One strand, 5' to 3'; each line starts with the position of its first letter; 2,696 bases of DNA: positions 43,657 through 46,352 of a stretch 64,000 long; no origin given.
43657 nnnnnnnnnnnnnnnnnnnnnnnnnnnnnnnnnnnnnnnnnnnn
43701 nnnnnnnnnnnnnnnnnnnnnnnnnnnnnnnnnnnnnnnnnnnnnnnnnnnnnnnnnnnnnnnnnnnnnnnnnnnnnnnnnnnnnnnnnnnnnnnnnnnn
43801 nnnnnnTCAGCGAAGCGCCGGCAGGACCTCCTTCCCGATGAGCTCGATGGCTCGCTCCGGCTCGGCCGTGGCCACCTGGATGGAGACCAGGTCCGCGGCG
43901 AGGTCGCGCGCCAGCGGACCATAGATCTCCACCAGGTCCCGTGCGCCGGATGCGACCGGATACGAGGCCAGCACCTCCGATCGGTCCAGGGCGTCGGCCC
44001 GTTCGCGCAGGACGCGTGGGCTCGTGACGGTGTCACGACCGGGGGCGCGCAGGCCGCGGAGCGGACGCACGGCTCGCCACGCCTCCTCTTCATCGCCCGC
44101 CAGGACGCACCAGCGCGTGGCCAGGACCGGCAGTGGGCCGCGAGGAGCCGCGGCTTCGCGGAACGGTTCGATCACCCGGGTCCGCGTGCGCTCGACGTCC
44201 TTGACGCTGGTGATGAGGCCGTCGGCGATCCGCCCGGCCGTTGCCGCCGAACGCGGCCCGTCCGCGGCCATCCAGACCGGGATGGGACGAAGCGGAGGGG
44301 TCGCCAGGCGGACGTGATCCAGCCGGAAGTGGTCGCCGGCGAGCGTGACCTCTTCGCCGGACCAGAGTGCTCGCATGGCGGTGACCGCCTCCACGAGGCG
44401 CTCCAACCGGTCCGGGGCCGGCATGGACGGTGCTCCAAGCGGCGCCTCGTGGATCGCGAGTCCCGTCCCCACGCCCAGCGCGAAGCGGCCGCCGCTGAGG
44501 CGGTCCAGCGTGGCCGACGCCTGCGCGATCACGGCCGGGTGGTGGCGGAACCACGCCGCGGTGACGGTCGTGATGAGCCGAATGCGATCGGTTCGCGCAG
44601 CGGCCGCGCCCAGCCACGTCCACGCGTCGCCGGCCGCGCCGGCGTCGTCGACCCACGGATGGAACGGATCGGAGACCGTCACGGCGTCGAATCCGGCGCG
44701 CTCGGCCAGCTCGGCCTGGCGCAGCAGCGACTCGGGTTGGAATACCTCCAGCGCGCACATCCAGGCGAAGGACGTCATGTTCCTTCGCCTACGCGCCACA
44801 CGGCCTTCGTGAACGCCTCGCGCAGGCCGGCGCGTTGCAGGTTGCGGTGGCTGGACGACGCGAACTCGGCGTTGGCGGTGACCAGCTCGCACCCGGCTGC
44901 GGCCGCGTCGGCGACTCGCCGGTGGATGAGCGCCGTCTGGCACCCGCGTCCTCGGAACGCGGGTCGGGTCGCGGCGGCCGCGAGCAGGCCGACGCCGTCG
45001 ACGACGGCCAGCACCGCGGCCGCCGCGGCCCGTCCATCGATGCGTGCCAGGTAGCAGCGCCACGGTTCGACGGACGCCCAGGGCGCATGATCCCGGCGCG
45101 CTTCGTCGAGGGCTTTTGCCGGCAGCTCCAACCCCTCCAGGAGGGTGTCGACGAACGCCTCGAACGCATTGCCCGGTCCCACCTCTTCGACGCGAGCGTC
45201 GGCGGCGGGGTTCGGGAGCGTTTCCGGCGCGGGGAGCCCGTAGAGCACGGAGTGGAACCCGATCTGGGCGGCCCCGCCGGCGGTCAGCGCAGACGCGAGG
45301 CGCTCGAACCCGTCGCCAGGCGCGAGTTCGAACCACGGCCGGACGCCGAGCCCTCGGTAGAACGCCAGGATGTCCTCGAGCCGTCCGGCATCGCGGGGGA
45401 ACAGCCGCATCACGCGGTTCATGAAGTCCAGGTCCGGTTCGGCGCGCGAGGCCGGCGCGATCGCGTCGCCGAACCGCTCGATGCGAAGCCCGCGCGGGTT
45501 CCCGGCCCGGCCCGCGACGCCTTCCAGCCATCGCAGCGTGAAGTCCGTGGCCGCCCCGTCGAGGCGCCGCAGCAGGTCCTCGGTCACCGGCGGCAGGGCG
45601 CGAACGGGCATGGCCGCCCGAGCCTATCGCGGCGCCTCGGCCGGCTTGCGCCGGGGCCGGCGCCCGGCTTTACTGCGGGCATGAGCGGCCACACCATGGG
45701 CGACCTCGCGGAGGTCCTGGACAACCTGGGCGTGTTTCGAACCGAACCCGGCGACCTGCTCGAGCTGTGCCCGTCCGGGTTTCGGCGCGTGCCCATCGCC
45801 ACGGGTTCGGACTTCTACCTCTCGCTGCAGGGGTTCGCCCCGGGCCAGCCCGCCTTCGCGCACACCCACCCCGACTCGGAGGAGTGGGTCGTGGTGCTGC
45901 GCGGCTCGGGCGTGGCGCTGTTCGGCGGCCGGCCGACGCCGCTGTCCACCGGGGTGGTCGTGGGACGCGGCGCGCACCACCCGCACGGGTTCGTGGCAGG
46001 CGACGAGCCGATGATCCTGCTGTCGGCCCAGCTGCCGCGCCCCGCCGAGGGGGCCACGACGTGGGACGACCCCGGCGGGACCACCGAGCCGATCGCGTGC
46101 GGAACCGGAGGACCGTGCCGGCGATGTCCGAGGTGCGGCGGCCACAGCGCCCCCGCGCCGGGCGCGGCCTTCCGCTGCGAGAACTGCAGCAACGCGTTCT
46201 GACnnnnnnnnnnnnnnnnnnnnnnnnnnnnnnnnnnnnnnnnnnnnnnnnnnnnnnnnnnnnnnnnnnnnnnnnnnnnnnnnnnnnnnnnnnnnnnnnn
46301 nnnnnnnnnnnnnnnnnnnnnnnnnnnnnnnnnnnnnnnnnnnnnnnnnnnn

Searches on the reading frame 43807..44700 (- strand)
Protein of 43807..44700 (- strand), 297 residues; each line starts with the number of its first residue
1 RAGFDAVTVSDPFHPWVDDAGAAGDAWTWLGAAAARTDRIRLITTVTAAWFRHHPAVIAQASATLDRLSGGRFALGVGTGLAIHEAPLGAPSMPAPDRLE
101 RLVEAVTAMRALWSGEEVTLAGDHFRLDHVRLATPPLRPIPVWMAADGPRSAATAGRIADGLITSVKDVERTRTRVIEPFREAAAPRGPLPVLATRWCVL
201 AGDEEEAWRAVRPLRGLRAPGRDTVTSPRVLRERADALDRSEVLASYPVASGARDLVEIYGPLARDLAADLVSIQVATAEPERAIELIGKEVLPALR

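Call 5: search_protein_families(library=pfam, proteins=[window:43807-44700:-], max_evalue=0.01)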
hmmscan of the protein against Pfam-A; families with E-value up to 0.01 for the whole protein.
window:43807-44700:- (297 aa): 1 family
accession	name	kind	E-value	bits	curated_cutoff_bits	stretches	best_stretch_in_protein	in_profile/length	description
PF00296.26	Bac_luciferase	-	4.3e-50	171.3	27.9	1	1-218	34-256/314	Luciferase-like monooxygenase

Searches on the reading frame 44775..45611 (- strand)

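Call 5: search_protein_families(library=pfam, proteins=[window:44775-45611:-], max_evalue=0.01)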
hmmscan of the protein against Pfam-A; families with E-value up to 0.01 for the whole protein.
window:44775-45611:- (278 aa): 2 families
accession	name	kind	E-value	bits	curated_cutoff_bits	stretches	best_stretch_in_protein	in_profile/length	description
PF13480.13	Acetyltransf_6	-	1.1e-05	26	22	1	181-242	69-130/143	Acetyltransferase (GNAT) domain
PF00583.31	Acetyltransf_1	-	1.3e-05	25.9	20.7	1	169-246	18-98/116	Acetyltransferase (GNAT) family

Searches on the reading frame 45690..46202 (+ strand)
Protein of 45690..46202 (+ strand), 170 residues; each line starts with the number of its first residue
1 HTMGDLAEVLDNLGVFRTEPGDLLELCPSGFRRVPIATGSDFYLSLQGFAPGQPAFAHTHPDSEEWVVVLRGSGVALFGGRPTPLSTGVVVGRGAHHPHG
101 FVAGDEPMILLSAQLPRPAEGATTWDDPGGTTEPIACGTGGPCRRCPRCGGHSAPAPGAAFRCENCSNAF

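Call 45: search_protein_families(library=pfam, proteins=[window:45690-46202:+], max_evalue=0.0001)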
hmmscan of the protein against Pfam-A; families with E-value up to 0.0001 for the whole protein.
window:45690-46202:+ (170 aa): 1 family
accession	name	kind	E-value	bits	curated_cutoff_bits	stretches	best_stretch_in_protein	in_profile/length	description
PF07883.17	Cupin_2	-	4.3e-10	39.6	27.2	1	47-112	3-68/70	Cupin domain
